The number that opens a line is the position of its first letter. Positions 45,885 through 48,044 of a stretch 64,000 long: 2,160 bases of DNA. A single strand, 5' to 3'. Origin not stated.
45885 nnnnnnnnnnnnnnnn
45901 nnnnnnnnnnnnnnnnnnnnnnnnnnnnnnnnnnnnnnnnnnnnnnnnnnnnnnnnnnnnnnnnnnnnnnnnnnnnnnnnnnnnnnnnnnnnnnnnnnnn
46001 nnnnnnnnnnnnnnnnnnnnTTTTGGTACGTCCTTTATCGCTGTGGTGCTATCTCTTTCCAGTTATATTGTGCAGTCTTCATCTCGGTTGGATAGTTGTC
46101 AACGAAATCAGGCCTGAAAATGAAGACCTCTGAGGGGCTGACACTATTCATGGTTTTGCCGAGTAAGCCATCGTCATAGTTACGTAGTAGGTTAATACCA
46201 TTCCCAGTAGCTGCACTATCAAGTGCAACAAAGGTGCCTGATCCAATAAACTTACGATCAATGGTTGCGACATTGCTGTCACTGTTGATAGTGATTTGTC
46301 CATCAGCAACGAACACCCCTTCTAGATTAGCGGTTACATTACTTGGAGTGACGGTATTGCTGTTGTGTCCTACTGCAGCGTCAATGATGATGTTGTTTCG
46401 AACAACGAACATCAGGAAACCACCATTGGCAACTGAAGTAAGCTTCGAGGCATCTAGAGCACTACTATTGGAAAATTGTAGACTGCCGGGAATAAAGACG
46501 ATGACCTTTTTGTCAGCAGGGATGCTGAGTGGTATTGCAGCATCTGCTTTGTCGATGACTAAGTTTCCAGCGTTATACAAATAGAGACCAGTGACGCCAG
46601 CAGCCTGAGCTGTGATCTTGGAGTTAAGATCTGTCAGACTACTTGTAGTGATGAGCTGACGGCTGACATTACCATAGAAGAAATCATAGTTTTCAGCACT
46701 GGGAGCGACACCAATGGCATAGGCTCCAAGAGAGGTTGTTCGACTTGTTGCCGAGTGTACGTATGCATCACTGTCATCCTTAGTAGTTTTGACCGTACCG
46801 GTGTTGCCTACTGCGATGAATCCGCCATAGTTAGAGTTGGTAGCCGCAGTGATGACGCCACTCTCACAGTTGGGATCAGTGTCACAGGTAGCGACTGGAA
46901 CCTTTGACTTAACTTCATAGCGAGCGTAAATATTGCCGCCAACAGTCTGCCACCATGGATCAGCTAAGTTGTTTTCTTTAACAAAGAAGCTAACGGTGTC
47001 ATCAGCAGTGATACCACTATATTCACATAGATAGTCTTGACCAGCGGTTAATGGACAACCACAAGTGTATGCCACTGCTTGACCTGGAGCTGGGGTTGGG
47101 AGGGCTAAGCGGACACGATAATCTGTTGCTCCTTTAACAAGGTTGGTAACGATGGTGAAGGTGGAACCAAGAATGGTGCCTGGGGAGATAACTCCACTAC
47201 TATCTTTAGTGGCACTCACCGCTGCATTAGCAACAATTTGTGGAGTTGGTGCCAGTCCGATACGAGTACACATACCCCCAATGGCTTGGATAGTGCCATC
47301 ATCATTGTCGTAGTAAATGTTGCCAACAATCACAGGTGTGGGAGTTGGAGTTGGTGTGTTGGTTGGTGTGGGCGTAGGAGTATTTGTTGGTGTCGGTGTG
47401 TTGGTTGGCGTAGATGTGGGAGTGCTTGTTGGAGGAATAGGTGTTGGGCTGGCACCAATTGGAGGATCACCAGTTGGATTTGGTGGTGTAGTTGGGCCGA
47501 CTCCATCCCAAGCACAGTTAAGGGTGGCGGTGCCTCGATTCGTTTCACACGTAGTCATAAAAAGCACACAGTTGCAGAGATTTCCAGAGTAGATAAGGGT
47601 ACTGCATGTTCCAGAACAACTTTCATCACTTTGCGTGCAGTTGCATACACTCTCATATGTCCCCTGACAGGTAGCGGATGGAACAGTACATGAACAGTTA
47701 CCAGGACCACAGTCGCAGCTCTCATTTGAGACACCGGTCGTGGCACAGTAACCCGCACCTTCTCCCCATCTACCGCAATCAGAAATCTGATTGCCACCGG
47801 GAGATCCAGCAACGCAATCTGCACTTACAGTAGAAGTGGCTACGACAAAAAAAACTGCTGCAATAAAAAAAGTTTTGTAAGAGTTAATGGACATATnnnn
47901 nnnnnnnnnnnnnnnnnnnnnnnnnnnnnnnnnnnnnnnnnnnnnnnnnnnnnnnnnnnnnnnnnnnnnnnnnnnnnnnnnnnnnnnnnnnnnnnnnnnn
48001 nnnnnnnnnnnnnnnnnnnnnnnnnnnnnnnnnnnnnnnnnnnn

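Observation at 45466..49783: Minus-strand four-gene operon at the distal end of the pilus locus: two paralogous membrane-anchored proteins, a 619-aa Cys-rich secreted protein and a pilin-like gene (candidate tip adhesin module)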

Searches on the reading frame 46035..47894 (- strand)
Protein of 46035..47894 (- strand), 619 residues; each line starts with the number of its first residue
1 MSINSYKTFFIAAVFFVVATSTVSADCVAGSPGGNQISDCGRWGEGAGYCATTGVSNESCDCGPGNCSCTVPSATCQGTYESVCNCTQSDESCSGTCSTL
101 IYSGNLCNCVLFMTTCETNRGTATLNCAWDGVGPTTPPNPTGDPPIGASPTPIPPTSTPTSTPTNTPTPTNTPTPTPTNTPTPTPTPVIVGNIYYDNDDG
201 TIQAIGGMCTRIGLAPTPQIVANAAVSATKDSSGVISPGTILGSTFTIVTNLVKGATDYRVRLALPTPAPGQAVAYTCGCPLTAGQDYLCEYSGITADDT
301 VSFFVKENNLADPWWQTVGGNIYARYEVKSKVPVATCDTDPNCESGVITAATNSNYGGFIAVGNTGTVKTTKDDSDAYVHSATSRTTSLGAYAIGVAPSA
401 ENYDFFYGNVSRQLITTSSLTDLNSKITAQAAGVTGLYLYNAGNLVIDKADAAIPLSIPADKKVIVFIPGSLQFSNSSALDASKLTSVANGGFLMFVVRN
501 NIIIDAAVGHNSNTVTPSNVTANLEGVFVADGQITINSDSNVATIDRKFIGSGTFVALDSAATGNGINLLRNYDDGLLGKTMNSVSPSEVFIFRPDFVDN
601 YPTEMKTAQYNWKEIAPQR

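Call 4: search_protein_families(library=pfam, proteins=[window:46035-47894:-], max_evalue=1)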
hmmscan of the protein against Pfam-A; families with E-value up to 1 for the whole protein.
window:46035-47894:- (619 aa): 0 families

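Call 8: find_homologous_proteins(query=window:46035-47894:-)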
Query window:46035-47894:- (619 aa): 50 proteins with E <= 0.001 among 8000 candidates.
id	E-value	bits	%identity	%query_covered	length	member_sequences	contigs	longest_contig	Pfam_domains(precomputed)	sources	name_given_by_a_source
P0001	3.6e-246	837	62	99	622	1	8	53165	-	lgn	-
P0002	8.4e-231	786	56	100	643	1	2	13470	-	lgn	-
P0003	1.8e-225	768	71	69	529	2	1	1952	-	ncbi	-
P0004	2.8e-146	507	46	84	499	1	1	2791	-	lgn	-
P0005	9.8e-59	218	35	64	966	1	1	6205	-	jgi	jgi:hypothetical protein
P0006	1.6e-11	62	-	-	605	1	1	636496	-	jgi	jgi:hypothetical protein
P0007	2.3e-9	55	-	-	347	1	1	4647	-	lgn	-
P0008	3.7e-9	54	-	-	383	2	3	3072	-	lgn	-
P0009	3.8e-9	54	-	-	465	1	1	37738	PF13715.13,PF17802.8,PF13620.13,PF22904.4,PF17210.10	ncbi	-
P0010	7.2e-9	53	-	-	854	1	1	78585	PF24299.2,PF07691.18,PF10528.15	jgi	jgi:hypothetical protein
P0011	2.1e-8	51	-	-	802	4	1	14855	-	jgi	jgi:hypothetical protein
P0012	4.0e-8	50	-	-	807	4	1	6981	PF13385.14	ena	-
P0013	4.4e-8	50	-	-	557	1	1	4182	-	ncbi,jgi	jgi:hypothetical protein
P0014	5.0e-8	50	47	2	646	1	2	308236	-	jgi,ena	jgi:hypothetical protein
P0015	1.2e-7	49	25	49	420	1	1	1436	-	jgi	-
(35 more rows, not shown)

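Call 9: search_protein_families(library=ncbifam, proteins=[window:46035-47894:-], max_evalue=1)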
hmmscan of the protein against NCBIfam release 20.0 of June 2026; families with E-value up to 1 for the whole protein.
window:46035-47894:- (619 aa): 1 family
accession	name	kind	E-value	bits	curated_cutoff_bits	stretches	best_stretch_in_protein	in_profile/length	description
NF008084.0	PRK10819.1-5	equivalog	0.75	9.6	315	0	132-188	53-111/249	TonB system transport protein TonB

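Call 12: find_encoding_contigs(protein=P0001, flank=10000, max_places=3)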
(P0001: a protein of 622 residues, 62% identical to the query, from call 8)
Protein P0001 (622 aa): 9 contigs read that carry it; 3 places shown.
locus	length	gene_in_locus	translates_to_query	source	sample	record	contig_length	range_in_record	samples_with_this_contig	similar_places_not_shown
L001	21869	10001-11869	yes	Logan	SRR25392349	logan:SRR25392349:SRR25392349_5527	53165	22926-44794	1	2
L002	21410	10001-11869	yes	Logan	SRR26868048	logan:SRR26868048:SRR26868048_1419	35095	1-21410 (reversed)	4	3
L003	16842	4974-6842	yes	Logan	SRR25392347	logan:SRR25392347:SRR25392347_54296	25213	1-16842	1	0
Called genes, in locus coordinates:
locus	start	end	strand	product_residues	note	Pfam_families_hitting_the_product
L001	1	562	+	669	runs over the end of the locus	PF17191:RecG_wedge, PF00270:DEAD, PF04851:ResIII, PF00271:Helicase_C, PF22590:Cas3-like_C_2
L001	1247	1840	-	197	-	-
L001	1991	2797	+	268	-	-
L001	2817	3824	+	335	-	PF11104:PilM_2, PF25216:Volactin (weak), PF14450:FtsA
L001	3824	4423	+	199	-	-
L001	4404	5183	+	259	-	-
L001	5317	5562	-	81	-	PF13083:KH_KhpA-B, PF00013:KH_1 (weak)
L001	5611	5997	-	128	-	PF00886:Ribosomal_S16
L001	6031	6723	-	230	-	PF22935:RM44_endonuclase, PF14622:Ribonucleas_3_3, PF00636:Ribonuclease_3, PF14709:DND1_DSRM (faint), PF00035:dsrm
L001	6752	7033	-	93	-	PF00550:PP-binding (faint)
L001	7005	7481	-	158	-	PF01029:NusB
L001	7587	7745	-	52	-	-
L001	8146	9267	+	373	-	-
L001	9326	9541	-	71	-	-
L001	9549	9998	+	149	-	-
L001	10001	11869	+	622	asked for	-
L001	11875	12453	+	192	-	PF07963:N_methyl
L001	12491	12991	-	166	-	-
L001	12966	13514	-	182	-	PF07963:N_methyl (faint)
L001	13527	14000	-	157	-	PF08334:T2SSG (weak)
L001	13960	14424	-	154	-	PF07963:N_methyl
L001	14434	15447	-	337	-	-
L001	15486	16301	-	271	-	PF06750:A24_N_bact, PF01478:Peptidase_A24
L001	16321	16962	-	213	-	-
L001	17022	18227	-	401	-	PF28597:T2SSF_N, PF00482:T2SSF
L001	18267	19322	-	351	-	PF00437:T2SSE, PF25199:nSTAND_NTPase5 (weak)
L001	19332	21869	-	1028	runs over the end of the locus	PF05157:MshEN, PF00437:T2SSE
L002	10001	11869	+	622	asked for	-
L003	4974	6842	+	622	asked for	-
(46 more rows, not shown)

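Call 13: find_encoding_contigs(protein=P0005, flank=10000, max_places=3)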
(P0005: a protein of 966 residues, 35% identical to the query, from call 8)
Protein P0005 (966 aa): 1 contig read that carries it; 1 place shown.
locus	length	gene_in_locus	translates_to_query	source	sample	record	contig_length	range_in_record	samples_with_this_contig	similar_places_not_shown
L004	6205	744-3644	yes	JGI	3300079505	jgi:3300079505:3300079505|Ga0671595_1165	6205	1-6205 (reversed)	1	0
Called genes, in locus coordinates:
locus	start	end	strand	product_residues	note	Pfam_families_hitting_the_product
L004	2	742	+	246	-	?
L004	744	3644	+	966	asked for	-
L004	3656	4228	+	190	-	PF07963:N_methyl (weak)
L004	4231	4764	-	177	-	-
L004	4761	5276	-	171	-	PF07963:N_methyl (weak)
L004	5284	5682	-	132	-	-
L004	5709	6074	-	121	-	-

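Call 50: search_protein_representatives(alignment_id=A4)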
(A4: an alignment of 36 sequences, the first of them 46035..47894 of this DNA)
Query: 36 sequences, 515 profile positions. Proteins with E-value up to 0.001 (for the whole library): 3513; up to 1e-10: 2816; up to 1e-30: 1129. The best 150 are listed.
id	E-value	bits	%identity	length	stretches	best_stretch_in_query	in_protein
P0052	3.4e-174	597.0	-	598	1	15-513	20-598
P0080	2.7e-158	544.5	-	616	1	30-512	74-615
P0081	1.8e-154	531.9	-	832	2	1-443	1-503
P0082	6.9e-153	526.7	-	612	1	23-513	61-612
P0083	1.2e-140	486.4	-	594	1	5-514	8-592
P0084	4.3e-139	481.2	-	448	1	96-513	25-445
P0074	1.6e-137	476.0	-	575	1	1-514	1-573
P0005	8.6e-136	470.3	-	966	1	28-512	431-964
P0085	3.0e-135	468.5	-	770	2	29-513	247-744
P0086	8.7e-135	467.0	-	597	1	11-514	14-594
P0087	4.4e-131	454.8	-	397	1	139-514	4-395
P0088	1.9e-128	446.0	-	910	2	117-439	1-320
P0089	8.2e-127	440.7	-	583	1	1-514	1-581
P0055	3.1e-124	432.2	-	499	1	61-509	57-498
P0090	5.8e-123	428.0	-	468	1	89-512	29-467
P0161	5.5e-86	306.0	-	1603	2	97-511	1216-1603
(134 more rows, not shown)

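Call 68: predict_structure(alignment_id=A4)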
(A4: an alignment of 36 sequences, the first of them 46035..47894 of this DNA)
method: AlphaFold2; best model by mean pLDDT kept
length: 619 residues; sequences in the alignment: 36
mean_pLDDT: 72.2   pTM: 0.60
mean pLDDT of the five models: 72.2, 71.8, 71.7, 68.9, 64.4
residues with pLDDT >= 90: 235; 70-90: 156; 50-70: 49; < 50: 179
segments of 3 or more residues with pLDDT < 50: 1-109, 114-150, 152-155, 157-168, 173-176, 610-619
pLDDT, mean of each block of 10 residues (from residue 1): 36 35 30 32 30 32 39 39 39 35 37 44 33 32 38 42 42 52 88 90 88 93 95 97 97 96 82 76 83 96 85 86 89 79 85 76 86 80 63 76 92 93 97 97 96 92 98 91 89 97 94 77 95 92 81 93 85 66 86 92 76 39
secondary structure, 60 per line:
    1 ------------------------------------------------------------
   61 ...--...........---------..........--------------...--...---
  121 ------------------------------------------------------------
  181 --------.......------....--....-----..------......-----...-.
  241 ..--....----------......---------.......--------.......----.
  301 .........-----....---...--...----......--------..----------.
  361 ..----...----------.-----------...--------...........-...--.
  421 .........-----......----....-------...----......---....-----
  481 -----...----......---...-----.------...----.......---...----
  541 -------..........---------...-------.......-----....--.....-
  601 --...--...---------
elements in order: E61-63 E66-76 E86-95 E110-112 E115-117 E189-195 E202-205 E208-211 E225-230 E236-238 E240-242 E245-248 E259-264 E274-280 E289-295 E300-309 E315-318 E322-324 E327-329 H334-339 E360-362 E367-369 E392-394 H403-413 E415-417 H420-429 E435-440 E445-448 E456-458 E463-468 E472-475 E486-488 E493-498 E502-504 E524-530 E534-536 E548-557 E567-569 H577-583 E589-592 H595-599

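Call 70: fold_search(model_id=the predicted structure, library=pdb)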
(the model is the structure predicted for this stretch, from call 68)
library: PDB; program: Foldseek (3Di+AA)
matches with E <= 10: 429; with E <= 0.001: 0
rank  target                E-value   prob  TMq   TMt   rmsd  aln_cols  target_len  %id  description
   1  6yoa_A                7.0e-03  0.99  0.12  0.40   5.8       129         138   12  Lig v 1 structure and the inflammatory response to the Ole e 1 protein family (released 2020-05-13)
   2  5f44_B                3.3e-02  0.89  0.14  0.27   9.2       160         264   14  Crystal structure of shaft pilin spaA from Lactobacillus rhamnosus GG (released 2016-07-20)
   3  2b59_B                6.7e-02  0.92  0.10  0.32   5.1       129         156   14  The type II cohesin dockerin complex (released 2005-10-11)
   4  5hts_B                9.1e-02  0.69  0.14  0.27   9.0       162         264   13  Crystal structure of shaft pilin spaA from Lactobacillus rhamnosus GG - D295N mutant (released 2016-07-20)
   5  5f44_A                1.0e-01  0.57  0.13  0.25   9.3       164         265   12  Crystal structure of shaft pilin spaA from Lactobacillus rhamnosus GG (released 2016-07-20)
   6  6jch                  1.4e-01  0.47  0.12  0.20  10.7       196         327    9  Crystal structure of SpaE basal pilin from Lactobacillus rhamnosus GG - Orthorhombic form (released 2019-06-26)
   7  5fie                  2.5e-01  0.57  0.12  0.38   6.5       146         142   11  Crystal structure of N-terminal domain of shaft pilin spaA from Lactobacillus rhamnosus GG (released 2016-07-20)
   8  5hbb_A                2.5e-01  0.44  0.13  0.26   9.2       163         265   11  Crystal structure of shaft pilin spaA from Lactobacillus rhamnosus GG - E139A mutant (released 2016-07-20)
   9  4om9                  5.1e-01  0.02  0.09  0.07  20.3       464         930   10  X-Ray Crystal Structure of the passenger domain of Plasmid encoded toxin, an Autrotansporter Enterotoxin from enteroaggr (released 2014-03-12)
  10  2yux_MODEL_1_A        8.1e-01  0.33  0.09  0.35   6.6        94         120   17  Solution Structure of 3rd Fibronectin type three Domain of slow type Myosin-Binding Protein C (released 2008-04-08)
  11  9m72_B                8.1e-01  0.15  0.08  0.32  11.1       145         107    8  ASFV p15 in complex with Fab 4E2 (released 2026-03-18)
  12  6ncz_A                8.1e-01  0.02  0.07  0.07  23.8       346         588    7  Crystal structure of hybrid beta-glucuronidase/beta-galacturonidase from Fusicatenibacter saccharivorans bound to phen (released 2019-02-20)
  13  7y9a_A                1.0e+00  0.11  0.08  0.21  17.6       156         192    9  Crystal structure of sDscam Ig1-2 domains, isoform beta2v6 (released 2023-05-24)
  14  4rer_B                1.2e+00  0.18  0.08  0.23   8.0        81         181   10  Crystal structure of the phosphorylated human alpha1 beta2 gamma1 holo-AMPK complex bound to AMP and cyclodextrin (released 2014-12-10)
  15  6aj9_L                1.2e+00  0.14  0.06  0.27   4.6        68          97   18  The structure of Enterovirus D68 mature virion in complex with Fab 15C5 and 11G1 (released 2018-11-07)
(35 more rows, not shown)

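Call 76: fold_search(model_id=the predicted structure, library=viral)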
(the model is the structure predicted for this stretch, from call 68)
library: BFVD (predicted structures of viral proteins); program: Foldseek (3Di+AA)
matches with E <= 10: 99; with E <= 0.001: 0
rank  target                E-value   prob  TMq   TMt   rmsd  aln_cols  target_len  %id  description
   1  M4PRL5                3.9e-02  0.77  0.11  0.32   7.4       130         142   12  (no name in the UniProt tables at hand)
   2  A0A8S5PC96            5.0e-02  0.87  0.10  0.32  12.2       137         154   11  Uncharacterized protein [Siphoviridae sp. ctCeQ13]
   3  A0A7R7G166            5.0e-02  0.85  0.13  0.25   8.8       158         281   19  (no name in the UniProt tables at hand)
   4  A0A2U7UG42            1.4e-01  0.15  0.09  0.15  30.2       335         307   16  Uncharacterized protein [Pandoravirus macleodensis]
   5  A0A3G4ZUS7            1.5e-01  0.12  0.06  0.11  23.5       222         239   23  Uncharacterized protein [Barrevirus sp.]
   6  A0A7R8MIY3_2          2.3e-01  0.33  0.09  0.06  20.8       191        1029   10  (no name in the UniProt tables at hand)
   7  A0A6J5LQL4            3.0e-01  0.02  0.06  0.04  26.1       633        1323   11  Uncharacterized protein [uncultured Caudovirales phage]
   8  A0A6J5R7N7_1          4.1e-01  0.18  0.10  0.08  24.4       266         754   12  IPT_PCSR domain containing protein [uncultured Caudovirales phage]
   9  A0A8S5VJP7            5.5e-01  0.18  0.12  0.14  11.4       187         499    8  (no name in the UniProt tables at hand)
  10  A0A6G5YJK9            6.4e-01  0.04  0.06  0.06  38.4       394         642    9  (no name in the UniProt tables at hand)
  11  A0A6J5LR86            7.1e-01  0.06  0.07  0.06  28.6       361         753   15  Uncharacterized protein [uncultured Caudovirales phage]
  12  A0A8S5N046            7.5e-01  0.10  0.09  0.06   8.8       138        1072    8  Uncharacterized protein [Siphoviridae sp. ct8eQ1]
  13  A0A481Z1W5            7.5e-01  0.06  0.08  0.11  42.1       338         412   14  Uncharacterized protein [Pithovirus LCPAC001]
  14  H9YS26                7.9e-01  0.60  0.11  0.20   6.0       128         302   10  (no name in the UniProt tables at hand)
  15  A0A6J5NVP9            8.3e-01  0.06  0.10  0.06  29.1       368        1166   14  Uncharacterized protein [uncultured Caudovirales phage]
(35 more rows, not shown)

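Call 84: search_protein_families(library=pfam, alignment_id=A6, max_evalue=0.0001)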
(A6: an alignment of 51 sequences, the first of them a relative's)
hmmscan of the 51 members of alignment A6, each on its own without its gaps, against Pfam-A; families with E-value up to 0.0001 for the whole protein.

A. member 1, P0081 (832 aa): 1 family
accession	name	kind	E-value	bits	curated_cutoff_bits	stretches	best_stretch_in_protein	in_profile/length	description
PF21722.4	Gly_rich_2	-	1.6e-13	51.7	24.3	1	515-726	16-225/226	Glycine-rich domain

B. families by the number of members that match (of 51 scanned): 6 families
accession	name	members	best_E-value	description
PF00754.31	F5_F8_type_C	3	3e-21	F5/8 type C domain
PF02018.23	CBM_4_9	3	1.9e-09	Carbohydrate binding domain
PF23981.1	DUF7305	3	1.2e-06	Domain of unknown function (DUF7305)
PF22633.2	F5_F8_type_C_2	2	7.3e-25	NedA-like, galactose-binding domain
PF21722.4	Gly_rich_2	1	1.6e-13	Glycine-rich domain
PF16158.11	N_BRCA1_IG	1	6e-06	Ig-like domain from next to BRCA1 gene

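Call 86: list_cluster_members(proteins=[P0003, P0077, P0055, P0054, P0059])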
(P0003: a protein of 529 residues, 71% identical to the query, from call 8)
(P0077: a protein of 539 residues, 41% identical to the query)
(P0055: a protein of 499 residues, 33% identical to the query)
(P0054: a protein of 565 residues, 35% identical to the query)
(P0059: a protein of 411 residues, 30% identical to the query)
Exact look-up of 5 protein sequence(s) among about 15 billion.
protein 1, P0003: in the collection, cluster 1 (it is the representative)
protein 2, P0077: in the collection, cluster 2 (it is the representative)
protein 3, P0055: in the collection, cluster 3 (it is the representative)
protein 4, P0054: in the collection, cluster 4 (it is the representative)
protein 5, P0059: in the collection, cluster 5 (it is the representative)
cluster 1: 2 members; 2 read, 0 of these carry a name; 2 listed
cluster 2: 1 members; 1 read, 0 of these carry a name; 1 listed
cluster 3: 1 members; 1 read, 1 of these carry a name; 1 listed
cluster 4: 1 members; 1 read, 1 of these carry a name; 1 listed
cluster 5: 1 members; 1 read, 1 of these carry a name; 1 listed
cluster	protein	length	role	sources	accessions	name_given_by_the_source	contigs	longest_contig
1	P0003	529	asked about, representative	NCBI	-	-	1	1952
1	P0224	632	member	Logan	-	-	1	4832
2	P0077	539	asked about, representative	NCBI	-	-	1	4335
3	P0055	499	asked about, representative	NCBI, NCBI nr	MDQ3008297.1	MAG: hypothetical protein M3Q81_01750 [bacterium] | hypothetical protein [bacterium]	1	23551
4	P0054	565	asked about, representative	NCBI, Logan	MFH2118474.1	MAG: hypothetical protein ABII10_01935 [Candidatus Paceibacterota bacterium]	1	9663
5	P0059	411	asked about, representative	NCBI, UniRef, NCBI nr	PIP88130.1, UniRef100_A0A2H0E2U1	hypothetical protein COW80_02010 [Candidatus Beckwithbacteria bacterium ... | Uncharacterized protein n=1 Tax=Candidatus Beckwithbacteria bacterium ... | MAG: hypothetical protein COW80_02010 [Candidatus Beckwithbacteria bacterium ...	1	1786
